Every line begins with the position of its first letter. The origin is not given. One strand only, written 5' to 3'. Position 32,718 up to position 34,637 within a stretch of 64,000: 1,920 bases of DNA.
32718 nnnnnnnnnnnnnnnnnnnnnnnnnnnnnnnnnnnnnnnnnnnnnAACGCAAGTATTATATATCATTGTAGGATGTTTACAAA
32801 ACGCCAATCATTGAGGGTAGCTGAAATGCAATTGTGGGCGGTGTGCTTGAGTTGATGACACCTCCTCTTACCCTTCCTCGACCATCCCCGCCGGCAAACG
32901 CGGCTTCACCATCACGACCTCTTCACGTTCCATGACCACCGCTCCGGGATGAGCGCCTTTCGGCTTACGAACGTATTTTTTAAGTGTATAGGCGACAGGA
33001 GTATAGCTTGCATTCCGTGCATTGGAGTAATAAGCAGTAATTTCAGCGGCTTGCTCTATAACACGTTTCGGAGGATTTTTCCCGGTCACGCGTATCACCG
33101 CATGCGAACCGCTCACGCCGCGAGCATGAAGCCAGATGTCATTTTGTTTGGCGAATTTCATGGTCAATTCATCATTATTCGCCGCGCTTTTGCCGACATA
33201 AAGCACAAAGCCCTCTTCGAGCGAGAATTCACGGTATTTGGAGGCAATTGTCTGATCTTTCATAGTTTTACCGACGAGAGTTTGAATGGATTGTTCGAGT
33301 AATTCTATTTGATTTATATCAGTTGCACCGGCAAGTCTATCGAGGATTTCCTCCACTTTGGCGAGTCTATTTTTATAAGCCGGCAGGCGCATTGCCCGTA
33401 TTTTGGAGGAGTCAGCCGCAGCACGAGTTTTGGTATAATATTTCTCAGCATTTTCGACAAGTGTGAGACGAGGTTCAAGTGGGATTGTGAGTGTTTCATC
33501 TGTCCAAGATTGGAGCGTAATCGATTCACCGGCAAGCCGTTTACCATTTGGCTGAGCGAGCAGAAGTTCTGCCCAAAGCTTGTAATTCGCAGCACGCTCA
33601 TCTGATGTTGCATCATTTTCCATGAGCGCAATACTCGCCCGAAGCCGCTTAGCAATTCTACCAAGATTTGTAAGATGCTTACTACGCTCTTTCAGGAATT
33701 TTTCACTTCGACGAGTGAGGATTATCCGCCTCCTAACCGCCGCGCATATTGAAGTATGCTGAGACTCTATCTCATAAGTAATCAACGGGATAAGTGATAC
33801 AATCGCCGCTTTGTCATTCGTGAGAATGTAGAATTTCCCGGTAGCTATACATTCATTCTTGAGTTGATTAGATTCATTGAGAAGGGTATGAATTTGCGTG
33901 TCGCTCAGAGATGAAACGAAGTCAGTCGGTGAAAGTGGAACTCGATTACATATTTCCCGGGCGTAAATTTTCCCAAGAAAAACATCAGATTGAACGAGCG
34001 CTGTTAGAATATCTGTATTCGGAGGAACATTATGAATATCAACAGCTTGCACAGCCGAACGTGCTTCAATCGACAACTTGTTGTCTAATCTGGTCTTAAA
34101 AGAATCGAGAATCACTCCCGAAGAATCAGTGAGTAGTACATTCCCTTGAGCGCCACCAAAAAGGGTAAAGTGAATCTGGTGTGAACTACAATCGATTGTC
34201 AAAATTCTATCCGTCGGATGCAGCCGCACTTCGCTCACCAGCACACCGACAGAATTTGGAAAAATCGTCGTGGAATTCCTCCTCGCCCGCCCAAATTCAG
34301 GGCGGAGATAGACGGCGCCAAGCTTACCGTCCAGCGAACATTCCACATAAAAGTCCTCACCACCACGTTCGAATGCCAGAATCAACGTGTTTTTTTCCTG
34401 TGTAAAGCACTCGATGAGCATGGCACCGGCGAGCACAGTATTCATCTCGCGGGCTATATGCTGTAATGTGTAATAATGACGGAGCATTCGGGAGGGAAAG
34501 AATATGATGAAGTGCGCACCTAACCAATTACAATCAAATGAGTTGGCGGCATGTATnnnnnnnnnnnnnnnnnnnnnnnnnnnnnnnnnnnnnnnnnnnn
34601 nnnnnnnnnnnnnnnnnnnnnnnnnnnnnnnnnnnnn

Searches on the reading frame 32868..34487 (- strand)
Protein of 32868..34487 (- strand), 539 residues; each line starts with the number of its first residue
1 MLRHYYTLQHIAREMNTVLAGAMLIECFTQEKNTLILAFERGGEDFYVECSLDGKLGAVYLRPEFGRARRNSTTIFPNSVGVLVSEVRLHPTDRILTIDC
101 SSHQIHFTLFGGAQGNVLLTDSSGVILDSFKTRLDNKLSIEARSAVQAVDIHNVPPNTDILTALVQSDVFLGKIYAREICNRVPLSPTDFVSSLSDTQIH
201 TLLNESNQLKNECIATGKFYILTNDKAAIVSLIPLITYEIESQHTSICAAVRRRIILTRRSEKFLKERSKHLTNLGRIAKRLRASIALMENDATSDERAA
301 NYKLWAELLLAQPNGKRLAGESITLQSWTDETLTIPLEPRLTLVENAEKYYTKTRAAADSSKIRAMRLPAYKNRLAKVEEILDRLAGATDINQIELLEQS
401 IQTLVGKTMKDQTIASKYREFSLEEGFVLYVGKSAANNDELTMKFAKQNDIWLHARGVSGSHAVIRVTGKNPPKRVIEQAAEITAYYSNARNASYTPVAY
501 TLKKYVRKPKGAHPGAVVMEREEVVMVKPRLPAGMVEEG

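Call 58: search_protein_families(library=pfam, proteins=[window:32868-34487:-], max_evalue=0.00001)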
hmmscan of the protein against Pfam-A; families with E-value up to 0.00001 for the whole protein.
window:32868-34487:- (539 aa): 3 families
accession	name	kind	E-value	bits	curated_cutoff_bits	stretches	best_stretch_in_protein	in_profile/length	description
PF05833.16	NFACT_N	-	2.1e-30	106.4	31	1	6-401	3-437/456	NFACT N-terminal and middle domains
PF05670.18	NFACT-R_1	-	8.4e-13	49.3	29.8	1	417-511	1-98/112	NFACT protein RNA binding domain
PF18297.6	NFACT-R_2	-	8.9e-08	32.7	26.9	1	419-504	2-83/104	NFACT protein RNA binding domain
